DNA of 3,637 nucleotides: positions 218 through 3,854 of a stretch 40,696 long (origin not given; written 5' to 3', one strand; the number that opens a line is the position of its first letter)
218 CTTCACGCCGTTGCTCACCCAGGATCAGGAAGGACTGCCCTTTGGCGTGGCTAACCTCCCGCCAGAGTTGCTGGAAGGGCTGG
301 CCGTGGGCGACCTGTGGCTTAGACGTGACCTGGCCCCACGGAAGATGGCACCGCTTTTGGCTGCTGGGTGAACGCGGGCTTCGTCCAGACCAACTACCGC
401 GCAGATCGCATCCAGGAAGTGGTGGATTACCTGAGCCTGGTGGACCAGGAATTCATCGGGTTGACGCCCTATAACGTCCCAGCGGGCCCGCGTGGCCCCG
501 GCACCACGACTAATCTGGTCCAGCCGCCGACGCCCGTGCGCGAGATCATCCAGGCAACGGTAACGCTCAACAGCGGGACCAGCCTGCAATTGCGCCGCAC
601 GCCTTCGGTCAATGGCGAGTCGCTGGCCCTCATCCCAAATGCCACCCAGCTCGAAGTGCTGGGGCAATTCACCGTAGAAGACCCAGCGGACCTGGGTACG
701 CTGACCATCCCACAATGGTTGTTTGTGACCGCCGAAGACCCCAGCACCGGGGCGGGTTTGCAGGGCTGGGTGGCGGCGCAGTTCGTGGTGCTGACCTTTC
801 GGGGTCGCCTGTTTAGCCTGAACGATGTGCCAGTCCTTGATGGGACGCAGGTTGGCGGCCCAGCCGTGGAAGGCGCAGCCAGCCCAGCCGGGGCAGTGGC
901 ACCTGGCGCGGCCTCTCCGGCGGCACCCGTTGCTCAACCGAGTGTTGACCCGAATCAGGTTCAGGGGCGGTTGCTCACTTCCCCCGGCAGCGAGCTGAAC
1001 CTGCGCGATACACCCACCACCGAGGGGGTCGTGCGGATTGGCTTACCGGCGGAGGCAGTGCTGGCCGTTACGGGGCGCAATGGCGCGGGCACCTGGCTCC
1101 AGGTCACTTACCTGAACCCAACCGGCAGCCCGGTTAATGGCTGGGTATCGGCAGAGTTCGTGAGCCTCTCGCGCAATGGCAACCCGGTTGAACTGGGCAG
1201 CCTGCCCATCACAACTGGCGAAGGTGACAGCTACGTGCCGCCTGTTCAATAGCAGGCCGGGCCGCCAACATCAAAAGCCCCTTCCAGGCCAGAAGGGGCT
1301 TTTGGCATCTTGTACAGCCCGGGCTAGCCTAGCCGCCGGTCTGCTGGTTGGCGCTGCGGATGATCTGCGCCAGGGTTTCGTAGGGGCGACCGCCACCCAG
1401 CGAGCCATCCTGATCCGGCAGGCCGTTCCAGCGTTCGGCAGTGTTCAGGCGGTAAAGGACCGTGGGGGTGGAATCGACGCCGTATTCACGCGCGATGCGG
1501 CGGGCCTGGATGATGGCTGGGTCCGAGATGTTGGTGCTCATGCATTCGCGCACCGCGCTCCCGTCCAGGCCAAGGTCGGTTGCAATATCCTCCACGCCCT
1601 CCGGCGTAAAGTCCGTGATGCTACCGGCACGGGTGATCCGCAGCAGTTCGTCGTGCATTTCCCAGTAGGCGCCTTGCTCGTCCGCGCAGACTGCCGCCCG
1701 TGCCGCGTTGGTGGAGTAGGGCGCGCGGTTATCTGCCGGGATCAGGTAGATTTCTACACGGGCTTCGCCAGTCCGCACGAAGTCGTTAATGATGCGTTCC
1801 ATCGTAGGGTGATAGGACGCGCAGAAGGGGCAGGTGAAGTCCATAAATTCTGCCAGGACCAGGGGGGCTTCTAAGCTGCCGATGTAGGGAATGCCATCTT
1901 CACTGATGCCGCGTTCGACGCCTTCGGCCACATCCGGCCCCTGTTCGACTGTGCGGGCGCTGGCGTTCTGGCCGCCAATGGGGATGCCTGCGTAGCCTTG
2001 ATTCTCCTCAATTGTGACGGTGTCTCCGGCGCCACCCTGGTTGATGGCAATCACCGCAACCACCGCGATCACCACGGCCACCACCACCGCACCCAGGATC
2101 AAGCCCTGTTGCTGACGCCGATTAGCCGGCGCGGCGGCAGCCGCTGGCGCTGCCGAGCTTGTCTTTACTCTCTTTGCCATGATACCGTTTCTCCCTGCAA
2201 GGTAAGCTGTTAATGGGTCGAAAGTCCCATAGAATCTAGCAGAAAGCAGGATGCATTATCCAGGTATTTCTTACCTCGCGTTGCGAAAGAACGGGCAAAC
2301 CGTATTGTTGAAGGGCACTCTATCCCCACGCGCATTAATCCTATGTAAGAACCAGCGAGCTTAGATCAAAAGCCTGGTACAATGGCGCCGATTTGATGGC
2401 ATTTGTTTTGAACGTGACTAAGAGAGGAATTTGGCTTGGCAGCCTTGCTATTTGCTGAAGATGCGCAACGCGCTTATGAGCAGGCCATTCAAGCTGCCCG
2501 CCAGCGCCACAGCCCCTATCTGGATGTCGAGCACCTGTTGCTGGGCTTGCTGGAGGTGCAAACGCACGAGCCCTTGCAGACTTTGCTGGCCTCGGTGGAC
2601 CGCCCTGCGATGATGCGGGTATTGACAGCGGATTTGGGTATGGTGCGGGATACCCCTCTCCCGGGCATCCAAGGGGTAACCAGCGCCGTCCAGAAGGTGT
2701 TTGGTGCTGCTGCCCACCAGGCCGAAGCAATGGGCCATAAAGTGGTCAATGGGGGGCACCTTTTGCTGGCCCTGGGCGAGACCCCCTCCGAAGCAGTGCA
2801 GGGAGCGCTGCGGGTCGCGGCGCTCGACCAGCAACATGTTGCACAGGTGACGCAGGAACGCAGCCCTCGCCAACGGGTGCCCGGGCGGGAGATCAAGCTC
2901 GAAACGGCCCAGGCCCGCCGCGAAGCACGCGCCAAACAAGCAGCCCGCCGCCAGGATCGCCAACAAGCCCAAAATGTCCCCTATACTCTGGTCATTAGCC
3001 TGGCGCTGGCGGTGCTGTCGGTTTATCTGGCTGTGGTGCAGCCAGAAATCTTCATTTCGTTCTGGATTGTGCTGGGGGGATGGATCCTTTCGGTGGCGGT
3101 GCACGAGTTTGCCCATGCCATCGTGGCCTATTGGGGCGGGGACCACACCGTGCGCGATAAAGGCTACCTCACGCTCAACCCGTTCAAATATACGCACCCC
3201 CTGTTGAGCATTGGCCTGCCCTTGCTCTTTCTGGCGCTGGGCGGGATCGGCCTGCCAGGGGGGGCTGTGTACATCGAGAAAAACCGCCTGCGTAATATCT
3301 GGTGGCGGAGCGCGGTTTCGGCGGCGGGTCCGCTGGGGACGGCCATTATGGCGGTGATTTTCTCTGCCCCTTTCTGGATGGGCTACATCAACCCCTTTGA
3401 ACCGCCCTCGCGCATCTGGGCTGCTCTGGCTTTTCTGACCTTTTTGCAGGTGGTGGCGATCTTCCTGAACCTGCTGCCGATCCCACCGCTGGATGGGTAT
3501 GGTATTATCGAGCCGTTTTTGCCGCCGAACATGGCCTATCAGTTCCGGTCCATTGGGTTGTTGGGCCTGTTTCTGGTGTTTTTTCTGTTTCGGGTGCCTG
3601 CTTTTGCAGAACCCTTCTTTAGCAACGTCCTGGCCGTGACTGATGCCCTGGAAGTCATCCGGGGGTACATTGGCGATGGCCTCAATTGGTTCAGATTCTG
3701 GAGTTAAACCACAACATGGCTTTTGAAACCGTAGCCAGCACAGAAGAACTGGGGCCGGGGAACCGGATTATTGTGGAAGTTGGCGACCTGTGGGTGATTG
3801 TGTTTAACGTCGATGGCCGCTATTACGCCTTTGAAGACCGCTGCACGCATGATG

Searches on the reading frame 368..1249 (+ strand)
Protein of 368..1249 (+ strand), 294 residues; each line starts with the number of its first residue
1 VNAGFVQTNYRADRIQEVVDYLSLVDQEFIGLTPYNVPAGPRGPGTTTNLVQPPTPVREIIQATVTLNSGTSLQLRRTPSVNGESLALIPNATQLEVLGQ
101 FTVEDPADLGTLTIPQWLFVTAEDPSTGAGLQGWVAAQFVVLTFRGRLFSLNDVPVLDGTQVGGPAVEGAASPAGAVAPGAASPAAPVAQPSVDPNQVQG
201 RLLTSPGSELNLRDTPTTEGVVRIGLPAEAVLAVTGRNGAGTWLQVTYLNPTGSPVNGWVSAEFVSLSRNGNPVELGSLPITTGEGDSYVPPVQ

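Call 41: search_protein_families(library=pfam, max_evalue=0.001, proteins=[window:368-1249:+])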
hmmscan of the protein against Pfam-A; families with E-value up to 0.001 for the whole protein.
window:368-1249:+ (294 aa): 1 family
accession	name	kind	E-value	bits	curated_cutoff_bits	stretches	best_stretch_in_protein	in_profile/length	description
PF08239.17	SH3_3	-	1.6e-10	41.4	27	1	208-266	1-54/54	Bacterial SH3 domain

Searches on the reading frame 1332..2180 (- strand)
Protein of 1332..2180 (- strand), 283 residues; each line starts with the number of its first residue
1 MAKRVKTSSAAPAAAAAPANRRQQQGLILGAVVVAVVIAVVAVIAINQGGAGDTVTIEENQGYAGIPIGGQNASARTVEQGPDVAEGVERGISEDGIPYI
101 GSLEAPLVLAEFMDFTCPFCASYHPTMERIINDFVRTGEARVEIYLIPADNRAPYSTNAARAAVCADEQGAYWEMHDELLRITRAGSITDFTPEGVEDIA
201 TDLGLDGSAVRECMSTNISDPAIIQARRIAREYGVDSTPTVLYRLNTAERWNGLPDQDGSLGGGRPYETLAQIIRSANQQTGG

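Call 41: search_protein_families(library=pfam, max_evalue=0.001, proteins=[window:1332-2180:-])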
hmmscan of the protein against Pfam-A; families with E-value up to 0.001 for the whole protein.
window:1332-2180:- (283 aa): 2 families
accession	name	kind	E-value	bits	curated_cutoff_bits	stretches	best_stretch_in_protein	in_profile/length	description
PF13462.12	Thioredoxin_4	-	9.9e-21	75.1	23.2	1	98-242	6-144/165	Thioredoxin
PF01323.26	DSBA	-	6e-10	39.7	25.6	1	109-258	2-184/191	DSBA-like thioredoxin domain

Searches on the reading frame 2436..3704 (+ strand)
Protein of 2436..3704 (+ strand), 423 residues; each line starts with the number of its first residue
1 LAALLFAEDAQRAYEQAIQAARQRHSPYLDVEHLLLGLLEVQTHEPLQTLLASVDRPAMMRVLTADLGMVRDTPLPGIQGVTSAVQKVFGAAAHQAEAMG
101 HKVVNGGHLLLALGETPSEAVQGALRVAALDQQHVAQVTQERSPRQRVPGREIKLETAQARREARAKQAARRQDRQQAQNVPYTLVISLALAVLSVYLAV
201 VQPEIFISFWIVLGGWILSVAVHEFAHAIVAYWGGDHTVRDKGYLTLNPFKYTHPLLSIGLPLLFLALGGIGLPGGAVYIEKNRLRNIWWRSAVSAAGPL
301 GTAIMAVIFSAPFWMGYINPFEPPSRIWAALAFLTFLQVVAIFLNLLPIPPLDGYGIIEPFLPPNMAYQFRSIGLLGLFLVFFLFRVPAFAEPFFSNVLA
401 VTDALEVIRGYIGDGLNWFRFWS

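Call 41: search_protein_families(library=pfam, max_evalue=0.001, proteins=[window:2436-3704:+])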
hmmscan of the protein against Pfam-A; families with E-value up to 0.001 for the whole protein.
window:2436-3704:+ (423 aa): 2 families
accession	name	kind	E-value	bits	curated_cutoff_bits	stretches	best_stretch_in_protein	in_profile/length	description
PF02163.28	Peptidase_M50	-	3e-07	30.4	27.2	0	327-359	159-191/221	Peptidase family M50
PF02861.25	Clp_N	-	8.7e-06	26.3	20.7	1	18-41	2-25/53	Clp amino terminal domain, pathogenicity island component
